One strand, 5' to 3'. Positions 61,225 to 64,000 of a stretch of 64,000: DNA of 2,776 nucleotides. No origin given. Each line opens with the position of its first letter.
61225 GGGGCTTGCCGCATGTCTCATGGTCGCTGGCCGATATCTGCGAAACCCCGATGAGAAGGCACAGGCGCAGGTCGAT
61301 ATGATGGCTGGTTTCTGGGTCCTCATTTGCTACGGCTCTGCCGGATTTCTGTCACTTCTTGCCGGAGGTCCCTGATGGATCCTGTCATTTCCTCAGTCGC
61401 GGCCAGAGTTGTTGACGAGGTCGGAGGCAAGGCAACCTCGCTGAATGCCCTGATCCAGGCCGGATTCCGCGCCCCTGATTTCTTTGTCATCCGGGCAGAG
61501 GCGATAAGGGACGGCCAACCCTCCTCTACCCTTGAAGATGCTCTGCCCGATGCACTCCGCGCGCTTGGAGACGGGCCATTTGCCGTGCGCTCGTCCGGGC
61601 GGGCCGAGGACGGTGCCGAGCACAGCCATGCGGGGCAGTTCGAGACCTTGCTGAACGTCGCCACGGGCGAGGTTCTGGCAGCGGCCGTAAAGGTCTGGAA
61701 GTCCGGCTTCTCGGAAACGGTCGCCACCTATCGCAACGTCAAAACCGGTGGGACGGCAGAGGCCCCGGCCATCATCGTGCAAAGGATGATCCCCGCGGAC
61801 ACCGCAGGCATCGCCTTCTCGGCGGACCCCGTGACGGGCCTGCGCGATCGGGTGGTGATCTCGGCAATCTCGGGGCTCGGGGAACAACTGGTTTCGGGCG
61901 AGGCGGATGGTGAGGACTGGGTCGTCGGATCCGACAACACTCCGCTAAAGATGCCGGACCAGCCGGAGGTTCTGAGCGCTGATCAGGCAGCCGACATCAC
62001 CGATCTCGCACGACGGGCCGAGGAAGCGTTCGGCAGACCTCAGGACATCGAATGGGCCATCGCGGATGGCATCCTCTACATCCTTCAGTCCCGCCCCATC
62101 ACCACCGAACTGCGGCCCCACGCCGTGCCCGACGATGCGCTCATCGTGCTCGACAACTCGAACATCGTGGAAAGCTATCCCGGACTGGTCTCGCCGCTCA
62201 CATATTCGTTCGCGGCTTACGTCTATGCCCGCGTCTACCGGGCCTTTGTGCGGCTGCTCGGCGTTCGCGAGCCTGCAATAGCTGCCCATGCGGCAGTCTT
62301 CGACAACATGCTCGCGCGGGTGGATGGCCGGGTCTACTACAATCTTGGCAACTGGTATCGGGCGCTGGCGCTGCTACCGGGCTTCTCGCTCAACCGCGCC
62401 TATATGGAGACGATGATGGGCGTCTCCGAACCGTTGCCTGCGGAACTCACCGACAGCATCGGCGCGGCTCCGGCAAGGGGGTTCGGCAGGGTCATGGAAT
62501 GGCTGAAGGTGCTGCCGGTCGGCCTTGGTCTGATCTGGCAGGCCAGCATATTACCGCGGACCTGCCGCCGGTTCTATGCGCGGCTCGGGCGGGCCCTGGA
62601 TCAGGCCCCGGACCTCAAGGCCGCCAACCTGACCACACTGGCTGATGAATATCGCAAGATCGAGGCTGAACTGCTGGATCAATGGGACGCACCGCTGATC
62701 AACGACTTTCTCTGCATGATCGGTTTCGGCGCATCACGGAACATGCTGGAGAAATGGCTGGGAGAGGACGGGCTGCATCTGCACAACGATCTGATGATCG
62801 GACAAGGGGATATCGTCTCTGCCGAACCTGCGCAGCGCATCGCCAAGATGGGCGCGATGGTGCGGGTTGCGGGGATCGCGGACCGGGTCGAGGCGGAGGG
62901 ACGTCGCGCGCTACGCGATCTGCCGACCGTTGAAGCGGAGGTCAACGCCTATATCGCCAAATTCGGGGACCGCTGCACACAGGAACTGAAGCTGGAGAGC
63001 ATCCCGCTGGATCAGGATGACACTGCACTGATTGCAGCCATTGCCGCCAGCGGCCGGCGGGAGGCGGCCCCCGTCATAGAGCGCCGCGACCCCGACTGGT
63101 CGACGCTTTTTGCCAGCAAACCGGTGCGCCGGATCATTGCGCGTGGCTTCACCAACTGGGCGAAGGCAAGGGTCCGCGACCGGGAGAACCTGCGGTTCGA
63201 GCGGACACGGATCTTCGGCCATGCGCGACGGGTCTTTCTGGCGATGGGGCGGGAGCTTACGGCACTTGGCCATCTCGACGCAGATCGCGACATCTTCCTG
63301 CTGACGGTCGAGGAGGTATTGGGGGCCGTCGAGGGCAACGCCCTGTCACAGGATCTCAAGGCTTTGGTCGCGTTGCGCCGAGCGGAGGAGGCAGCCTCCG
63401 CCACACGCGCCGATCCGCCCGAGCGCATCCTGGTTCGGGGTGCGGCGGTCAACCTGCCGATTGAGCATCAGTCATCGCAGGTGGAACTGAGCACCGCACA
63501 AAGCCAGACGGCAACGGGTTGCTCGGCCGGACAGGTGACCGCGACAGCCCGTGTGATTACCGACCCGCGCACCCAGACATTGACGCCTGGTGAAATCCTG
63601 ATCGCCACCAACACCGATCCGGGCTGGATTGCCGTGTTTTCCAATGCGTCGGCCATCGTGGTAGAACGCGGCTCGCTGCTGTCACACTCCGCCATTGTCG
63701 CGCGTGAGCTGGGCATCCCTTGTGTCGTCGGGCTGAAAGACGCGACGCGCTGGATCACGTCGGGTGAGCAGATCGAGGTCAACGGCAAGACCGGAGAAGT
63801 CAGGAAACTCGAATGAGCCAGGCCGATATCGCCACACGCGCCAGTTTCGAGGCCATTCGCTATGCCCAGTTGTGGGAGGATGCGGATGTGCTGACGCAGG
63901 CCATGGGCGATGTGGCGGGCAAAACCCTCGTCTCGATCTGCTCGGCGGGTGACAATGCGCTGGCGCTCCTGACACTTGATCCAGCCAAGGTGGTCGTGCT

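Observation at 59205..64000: Orphan HMG-CoA reductase heading a translationally coupled HMGR / UbiA-like / swivel-His dikinase / BtaA-like operon in a MEP-pathway genome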

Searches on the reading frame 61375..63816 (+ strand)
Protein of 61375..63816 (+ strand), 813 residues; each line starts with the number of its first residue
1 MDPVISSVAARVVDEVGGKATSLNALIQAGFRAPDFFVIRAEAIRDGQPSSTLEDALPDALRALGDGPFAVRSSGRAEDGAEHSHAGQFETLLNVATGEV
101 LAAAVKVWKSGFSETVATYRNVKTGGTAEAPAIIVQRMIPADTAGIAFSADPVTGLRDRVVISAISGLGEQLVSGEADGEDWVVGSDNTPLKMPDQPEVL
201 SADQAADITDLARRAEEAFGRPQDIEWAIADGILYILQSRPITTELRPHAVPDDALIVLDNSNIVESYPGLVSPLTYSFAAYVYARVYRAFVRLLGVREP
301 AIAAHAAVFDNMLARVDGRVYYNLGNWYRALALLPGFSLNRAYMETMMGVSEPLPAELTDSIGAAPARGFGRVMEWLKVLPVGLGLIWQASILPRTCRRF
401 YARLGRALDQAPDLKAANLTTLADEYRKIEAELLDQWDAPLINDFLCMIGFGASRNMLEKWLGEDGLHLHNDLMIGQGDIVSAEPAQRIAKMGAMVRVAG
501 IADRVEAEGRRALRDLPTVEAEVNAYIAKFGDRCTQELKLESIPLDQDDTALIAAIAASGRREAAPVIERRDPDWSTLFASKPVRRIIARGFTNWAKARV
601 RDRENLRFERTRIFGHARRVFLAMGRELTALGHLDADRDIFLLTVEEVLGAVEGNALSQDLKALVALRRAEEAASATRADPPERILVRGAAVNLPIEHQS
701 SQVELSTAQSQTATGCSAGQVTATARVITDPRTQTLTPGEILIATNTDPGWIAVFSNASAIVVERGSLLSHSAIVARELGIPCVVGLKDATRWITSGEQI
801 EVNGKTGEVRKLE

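Call 3: search_protein_families(library=pfam, proteins=[window:61375-63813:+], max_evalue=0.01)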
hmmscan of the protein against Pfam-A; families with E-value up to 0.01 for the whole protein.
window:61375-63813:+ (813 aa): 2 families
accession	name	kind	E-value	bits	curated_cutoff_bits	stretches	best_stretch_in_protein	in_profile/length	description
PF01326.24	PPDK_N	-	1.4e-45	156.5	27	2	43-189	71-227/328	Pyruvate phosphate dikinase, AMP/ATP-binding domain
PF00391.29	PEP-utilizers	-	4.1e-25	87.6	23.1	1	737-807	2-72/72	PEP-utilising enzyme, mobile domain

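Call 4: search_protein_families(library=ncbifam, proteins=[window:61375-63813:+], max_evalue=0.01)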
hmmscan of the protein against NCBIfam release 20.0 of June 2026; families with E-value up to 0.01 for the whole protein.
window:61375-63813:+ (813 aa): 27 families (the best 25 are shown)
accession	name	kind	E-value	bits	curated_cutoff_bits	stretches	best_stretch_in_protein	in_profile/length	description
NF004881.0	PRK06241.2-2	equivalog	9.3e-194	646.2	883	1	42-810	82-888/898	phosphoenolpyruvate synthase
NF004883.0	PRK06241.2-4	equivalog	2.6e-138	462.7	1063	2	199-812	284-913/928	phosphoenolpyruvate synthase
NF004882.0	PRK06241.2-3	equivalog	2.2e-111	373.4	850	1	66-812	98-819/827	phosphoenolpyruvate synthase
NF004878.0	PRK06241.1-3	subfamily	2.7e-82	277.3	945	3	601-811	685-888/891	phosphoenolpyruvate synthase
NF052632.1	undecylprod_RedH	equivalog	5.1e-78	262.9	1350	2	199-810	250-876/880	undecylprodigiosin ligase RedH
NF052631.1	prodigiosin_PigC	equivalog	1.4e-77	261.4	1300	4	43-189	68-218/883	prodigiosin ligase PigC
NF004877.0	PRK06241.1-2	subfamily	5.1e-71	240.1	866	3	618-812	683-868/869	phosphoenolpyruvate synthase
NF041857.1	RIF_Ptrans_rph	equivalog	7.2e-67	226.4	999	3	618-809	679-861/864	rifamycin-inactivating phosphotransferase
NF005057.0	PRK06464.1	equivalog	8.1e-63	212.7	598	3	700-810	345-461/798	phosphoenolpyruvate synthase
NF004880.0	PRK06241.2-1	equivalog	1e-61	209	972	2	66-246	104-284/837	phosphoenolpyruvate synthase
TIGR01418.1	PEP_synth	equivalog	1.1e-61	209.1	739.75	3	43-186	86-236/784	pyruvate, water dikinase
NF004879.0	PRK06241.1-4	equivalog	1.3e-56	192.3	976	3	622-809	687-865/868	phosphoenolpyruvate synthase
NF000283.1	RPH_KJ151292.1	equivalog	1.4e-50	172.4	1700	3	457-810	498-862/865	rifamycin-inactivating phosphotransferase Rph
NF004520.0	PRK05865.1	equivalog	9.6e-33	113.1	1509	1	500-813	546-838/854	sugar epimerase family protein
NF006153.0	PRK08296.1-5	subfamily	2.9e-22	78.8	578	1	714-812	507-606/608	hypothetical protein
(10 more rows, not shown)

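Call 5: find_encoding_contigs(protein=window:61375-63816:+, flank=10000, max_places=8)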
Protein window:61375-63816:+ (813 aa): no gene with exactly this product is on record in the collection.

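Call 21: search_solved_structures(query=window:61375-63813:+, max_evalue=0.00001, show_alignments=1)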
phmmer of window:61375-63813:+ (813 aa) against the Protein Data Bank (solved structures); distinct sequences matched with E-value up to 0.00001: 18.
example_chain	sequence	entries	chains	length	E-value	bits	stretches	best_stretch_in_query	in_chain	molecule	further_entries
5fbs_A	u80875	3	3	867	4.7e-50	173.7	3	619-810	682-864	Phosphoenolpyruvate synthase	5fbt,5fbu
5hv2_A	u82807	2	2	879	5.1e-50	173.6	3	619-810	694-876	Phosphoenolpyruvate synthase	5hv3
5hv1_A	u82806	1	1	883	5.1e-50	173.6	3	619-810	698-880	Phosphoenolpyruvate synthase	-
8a8e_A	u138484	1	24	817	9.9e-40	139.5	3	715-810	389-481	Phosphoenolpyruvate synthase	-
9dae_A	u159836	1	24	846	3.3e-36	127.9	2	716-809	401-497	Phosphoenolpyruvate synthase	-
2ols_A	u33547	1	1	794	6.2e-29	103.8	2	718-808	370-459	Phosphoenolpyruvate synthase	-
5hv6_A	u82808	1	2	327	1.2e-27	99.5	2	66-187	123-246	Phosphoenolpyruvate synthase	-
9goj_A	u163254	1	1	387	2.3e-21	78.8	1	67-183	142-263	Phosphoenolpyruvate synthase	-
2e28_A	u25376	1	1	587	6e-11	44.4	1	724-809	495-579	Pyruvate kinase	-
2x0s_A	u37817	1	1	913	8.2e-08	34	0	715-804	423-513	PYRUVATE PHOSPHATE DIKINASE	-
1ggo_A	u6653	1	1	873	8.7e-08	33.9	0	104-241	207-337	PROTEIN (PYRUVATE, PHOSPHATE DIKINASE)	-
1kbl_A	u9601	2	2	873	8.8e-08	33.9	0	104-241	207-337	PYRUVATE PHOSPHATE DIKINASE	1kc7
9pzl_A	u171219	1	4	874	8.8e-08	33.9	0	104-241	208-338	Pyruvate, phosphate dikinase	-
1jde_A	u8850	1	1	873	1e-07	33.7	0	104-241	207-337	PYRUVATE, PHOSPHATE DIKINASE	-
1dik_A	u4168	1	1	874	1.1e-07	33.6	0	105-241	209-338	PYRUVATE PHOSPHATE DIKINASE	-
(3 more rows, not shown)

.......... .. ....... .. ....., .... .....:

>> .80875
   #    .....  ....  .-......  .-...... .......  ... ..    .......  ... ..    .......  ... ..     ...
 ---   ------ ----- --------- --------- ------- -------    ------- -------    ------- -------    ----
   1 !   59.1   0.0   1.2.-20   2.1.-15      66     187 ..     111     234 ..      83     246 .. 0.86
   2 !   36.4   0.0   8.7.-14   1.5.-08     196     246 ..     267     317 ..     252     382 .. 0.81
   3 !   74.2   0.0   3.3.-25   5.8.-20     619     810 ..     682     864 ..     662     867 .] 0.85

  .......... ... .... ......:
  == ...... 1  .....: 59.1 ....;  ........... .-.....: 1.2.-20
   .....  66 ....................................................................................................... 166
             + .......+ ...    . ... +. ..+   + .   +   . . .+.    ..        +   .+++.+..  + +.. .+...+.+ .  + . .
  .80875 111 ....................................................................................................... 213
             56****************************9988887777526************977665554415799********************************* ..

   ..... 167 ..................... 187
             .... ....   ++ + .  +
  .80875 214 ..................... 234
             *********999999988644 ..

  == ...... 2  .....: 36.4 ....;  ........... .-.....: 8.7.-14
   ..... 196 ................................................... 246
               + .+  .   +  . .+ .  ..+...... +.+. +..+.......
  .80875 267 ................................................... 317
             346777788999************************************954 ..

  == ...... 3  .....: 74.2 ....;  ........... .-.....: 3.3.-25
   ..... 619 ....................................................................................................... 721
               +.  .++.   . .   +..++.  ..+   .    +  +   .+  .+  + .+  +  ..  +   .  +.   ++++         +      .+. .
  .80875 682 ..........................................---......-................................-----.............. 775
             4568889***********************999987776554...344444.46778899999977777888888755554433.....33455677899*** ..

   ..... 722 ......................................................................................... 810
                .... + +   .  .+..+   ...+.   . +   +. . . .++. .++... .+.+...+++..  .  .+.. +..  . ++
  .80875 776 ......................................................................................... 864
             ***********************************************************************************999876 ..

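Call 26: search_dna_similar(query=window:61375-63813:+, collection=plasmids, mode=protein, max_evalue=1e-30, max_rows=40)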
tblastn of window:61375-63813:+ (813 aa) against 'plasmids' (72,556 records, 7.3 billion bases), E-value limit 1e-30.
Records with a match: 22; places in all: 22; records where one place covers at least 80% of the query: 4.
Best place of each record, by identity: 60-80% 1; <60% 21.
By first word of the organism name: Streptomyces 17; Roseinatronobacter 1; Brevibacillus 1; Methylocystis 1; Rubrobacter 1; Nonomuraea 1.
By predicted mobility (MOB-suite, as given by PLSDB): non-mobilizable 19; mobilizable 3.
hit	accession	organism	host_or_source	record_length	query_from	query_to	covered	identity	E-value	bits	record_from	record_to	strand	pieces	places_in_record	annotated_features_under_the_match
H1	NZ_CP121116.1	Roseinatronobacter sp. S2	cell culture,Alkaline Spring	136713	1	811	100%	64.4%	0e+0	898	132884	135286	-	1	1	PEP/pyruvate-binding domain-containing protein | UbiA family prenyltransferase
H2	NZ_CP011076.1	Brevibacillus laterosporus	Oryza sativa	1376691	13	812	98%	40.4%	9e-167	543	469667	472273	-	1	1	none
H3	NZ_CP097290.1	Streptomyces durmitorensis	whole organism,soil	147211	73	812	91%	30.3%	4e-71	263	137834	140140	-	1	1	PEP/pyruvate-binding domain-containing protein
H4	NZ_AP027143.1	Methylocystis iwaonis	-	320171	16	810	98%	27.4%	1e-44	182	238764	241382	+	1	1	PEP/pyruvate-binding domain-containing protein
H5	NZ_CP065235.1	Streptomyces clavuligerus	cell culture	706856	190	809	76%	31.8%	1e-50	201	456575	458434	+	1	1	PEP/pyruvate-binding domain-containing protein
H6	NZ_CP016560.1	Streptomyces clavuligerus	-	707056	190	809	76%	31.8%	1e-50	201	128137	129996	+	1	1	PEP/pyruvate-binding domain-containing protein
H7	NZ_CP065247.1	Streptomyces clavuligerus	cell culture,lab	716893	190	809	76%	31.8%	1e-50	201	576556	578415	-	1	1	PEP/pyruvate-binding domain-containing protein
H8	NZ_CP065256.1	Streptomyces clavuligerus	cell culture,lab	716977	190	809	76%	31.8%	1e-50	201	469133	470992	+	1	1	PEP/pyruvate-binding domain-containing protein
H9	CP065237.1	Streptomyces clavuligerus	cell culture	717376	190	809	76%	31.8%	1e-50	201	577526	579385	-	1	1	phosphoenolpyruvate synthase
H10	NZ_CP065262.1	Streptomyces clavuligerus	cell culture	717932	190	809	76%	31.8%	1e-50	201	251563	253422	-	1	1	PEP/pyruvate-binding domain-containing protein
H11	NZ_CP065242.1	Streptomyces clavuligerus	cell culture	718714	190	809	76%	31.8%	1e-50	201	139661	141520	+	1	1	PEP/pyruvate-binding domain-containing protein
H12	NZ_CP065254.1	Streptomyces clavuligerus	cell culture,lab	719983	190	809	76%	31.8%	1e-50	201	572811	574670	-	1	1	PEP/pyruvate-binding domain-containing protein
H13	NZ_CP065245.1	Streptomyces clavuligerus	cell culture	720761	190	809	76%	31.8%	1e-50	201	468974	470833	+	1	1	PEP/pyruvate-binding domain-containing protein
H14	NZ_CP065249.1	Streptomyces clavuligerus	cell culture,lab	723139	190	809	76%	31.8%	1e-50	201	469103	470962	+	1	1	PEP/pyruvate-binding domain-containing protein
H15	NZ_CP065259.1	Streptomyces clavuligerus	cell culture,lab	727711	190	809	76%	31.8%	1e-50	201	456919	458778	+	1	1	PEP/pyruvate-binding domain-containing protein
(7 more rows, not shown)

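Call 27: get_annotated_region(hit=H1, flank=9000)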
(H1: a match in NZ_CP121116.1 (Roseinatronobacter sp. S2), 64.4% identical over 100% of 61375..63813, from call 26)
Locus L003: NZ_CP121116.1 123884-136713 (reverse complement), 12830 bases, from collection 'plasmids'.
description: Roseinatronobacter sp. S2 plasmid unnamed3, complete sequence
organism: Roseinatronobacter sp. S2 (NCBI taxid 3035471)
taxonomy: Bacteria; Pseudomonadota; Alphaproteobacteria; Rhodobacterales; Paracoccaceae; Roseinatronobacter; Roseinatronobacter sp. S2
host: -; source: cell culture,Alkaline Spring; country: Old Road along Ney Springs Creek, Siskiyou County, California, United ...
typing (MOB-suite, as given by PLSDB): non-mobilizable
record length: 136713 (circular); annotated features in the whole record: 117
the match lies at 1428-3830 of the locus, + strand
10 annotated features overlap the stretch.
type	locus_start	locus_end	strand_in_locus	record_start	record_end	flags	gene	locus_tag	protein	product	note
CDS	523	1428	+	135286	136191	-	-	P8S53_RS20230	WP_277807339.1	UbiA family prenyltransferase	-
CDS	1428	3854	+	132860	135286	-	-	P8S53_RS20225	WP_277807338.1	PEP/pyruvate-binding domain-containing protein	GO:0016310 - phosphorylation [Evidence IEA]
CDS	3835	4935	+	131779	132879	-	-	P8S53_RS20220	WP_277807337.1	DUF3419 family protein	-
CDS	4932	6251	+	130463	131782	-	-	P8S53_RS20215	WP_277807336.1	hypothetical protein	-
CDS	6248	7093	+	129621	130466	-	-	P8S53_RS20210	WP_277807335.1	hypothetical protein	-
CDS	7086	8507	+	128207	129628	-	-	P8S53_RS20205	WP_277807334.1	AMP-binding protein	-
CDS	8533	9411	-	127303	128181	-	-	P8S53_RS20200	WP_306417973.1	TAXI family TRAP transporter solute-binding subunit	-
CDS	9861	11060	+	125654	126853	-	-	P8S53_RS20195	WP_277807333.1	Fic family protein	-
CDS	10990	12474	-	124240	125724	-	-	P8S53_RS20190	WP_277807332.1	ATP-binding cassette domain-containing protein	-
CDS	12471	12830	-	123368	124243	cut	-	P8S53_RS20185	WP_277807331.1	ABC transporter permease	-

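Call 28: get_annotated_region(hit=H2, flank=9000)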
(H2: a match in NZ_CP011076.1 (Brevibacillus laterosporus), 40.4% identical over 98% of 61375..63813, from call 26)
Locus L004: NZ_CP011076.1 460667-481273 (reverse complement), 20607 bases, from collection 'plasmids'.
description: Brevibacillus laterosporus strain B9 plasmid unnamed2, complete sequence
organism: Brevibacillus laterosporus (NCBI taxid 1465)
taxonomy: Bacteria; Bacillota; Bacilli; Bacillales; Paenibacillaceae; Brevibacillus; Brevibacillus laterosporus
host: -; source: Oryza sativa; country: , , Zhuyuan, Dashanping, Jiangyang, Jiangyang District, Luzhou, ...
typing (MOB-suite, as given by PLSDB): non-mobilizable
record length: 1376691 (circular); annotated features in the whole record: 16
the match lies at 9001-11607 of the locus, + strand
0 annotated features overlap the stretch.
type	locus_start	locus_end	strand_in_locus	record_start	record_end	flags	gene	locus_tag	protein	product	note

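Call 31: search_protein_families(library=pfam, proteins=[L004:3431-4483:+, L004:4486-5505:+, L004:6558-8015:+, L004:8011-8934:+, L004:8959-11634:+, L004:11570-12769:+, L004:12769-14085:+, L004:14122-15147:+, L004:15147-16742:+, L004:16720-17943:+], max_evalue=0.001)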
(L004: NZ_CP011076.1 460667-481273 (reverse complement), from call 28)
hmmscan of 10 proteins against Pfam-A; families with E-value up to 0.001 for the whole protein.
L004:3431-4483:+ (351 aa): 1 family
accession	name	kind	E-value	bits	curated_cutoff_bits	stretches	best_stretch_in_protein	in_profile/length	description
PF01032.23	FecCD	-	1.3e-86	290.9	26.5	1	37-346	2-311/311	FecCD transport family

L004:4486-5505:+ (340 aa): 1 family
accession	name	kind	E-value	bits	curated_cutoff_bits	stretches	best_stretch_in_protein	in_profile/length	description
PF01032.23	FecCD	-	3.3e-96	322.4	26.5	1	21-337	1-311/311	FecCD transport family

L004:6558-8015:+ (486 aa): 1 family
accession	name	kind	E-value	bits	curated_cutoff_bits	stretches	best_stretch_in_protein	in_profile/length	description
PF00368.23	HMG-CoA_red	-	1.6e-117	393.1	27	1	102-472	2-368/368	Hydroxymethylglutaryl-coenzyme A reductase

L004:8011-8934:+ (308 aa): 1 family
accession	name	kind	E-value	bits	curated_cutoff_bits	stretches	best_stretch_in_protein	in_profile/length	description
PF01040.23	UbiA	-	2.7e-15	56.8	34.2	1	38-281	3-238/250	UbiA prenyltransferase family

L004:8959-11634:+ (892 aa): 2 families
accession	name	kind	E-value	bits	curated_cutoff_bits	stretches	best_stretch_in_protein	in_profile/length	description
PF01326.24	PPDK_N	-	6.2e-65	220.1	27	1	17-305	3-313/328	Pyruvate phosphate dikinase, AMP/ATP-binding domain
PF00391.29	PEP-utilizers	-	2.9e-20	72.1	23.1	1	809-878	3-72/72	PEP-utilising enzyme, mobile domain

L004:11570-12769:+ (400 aa): 1 family
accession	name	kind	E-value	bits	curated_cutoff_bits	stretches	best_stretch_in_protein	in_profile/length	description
PF11899.13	DUF3419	-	7.3e-71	239.8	28.2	1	46-396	6-382/385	Protein of unknown function (DUF3419)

L004:12769-14085:+ (439 aa): 0 families

L004:14122-15147:+ (342 aa): 3 families
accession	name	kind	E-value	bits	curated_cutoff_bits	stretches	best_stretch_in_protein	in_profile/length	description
PF00583.31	Acetyltransf_1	-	4.2e-11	43.6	20.7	1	234-310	30-98/116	Acetyltransferase (GNAT) family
PF13508.13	Acetyltransf_7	-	1.9e-08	35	27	1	237-306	3-65/84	Acetyltransferase (GNAT) domain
PF13673.13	Acetyltransf_10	-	0.00048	20.5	23.6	0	228-306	20-88/128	Acetyltransferase (GNAT) domain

L004:15147-16742:+ (532 aa): 1 family
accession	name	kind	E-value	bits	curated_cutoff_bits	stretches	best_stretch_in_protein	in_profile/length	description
PF00501.34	AMP-binding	-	1.1e-49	169.7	29.9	1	11-391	5-384/384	AMP-binding enzyme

L004:16720-17943:+ (408 aa): 1 family
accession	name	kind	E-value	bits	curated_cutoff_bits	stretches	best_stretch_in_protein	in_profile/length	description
PF00067.27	p450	-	2.3e-75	254.6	22.8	1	19-379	2-393/462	Cytochrome P450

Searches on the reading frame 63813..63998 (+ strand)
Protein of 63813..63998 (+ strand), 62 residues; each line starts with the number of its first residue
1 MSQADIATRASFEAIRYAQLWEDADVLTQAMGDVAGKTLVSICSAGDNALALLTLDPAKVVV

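Call 3: search_protein_families(library=pfam, proteins=[window:63813-63998:+], max_evalue=0.01)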
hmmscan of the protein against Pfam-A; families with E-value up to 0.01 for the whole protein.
window:63813-63998:+ (62 aa): 1 family
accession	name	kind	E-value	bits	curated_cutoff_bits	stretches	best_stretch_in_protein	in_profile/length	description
PF11899.13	DUF3419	-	2.8e-11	43.7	28.2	1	10-61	4-56/385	Protein of unknown function (DUF3419)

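Call 4: search_protein_families(library=ncbifam, proteins=[window:63813-63998:+], max_evalue=0.01)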
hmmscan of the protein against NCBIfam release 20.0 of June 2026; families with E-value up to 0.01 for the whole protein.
window:63813-63998:+ (62 aa): 0 families
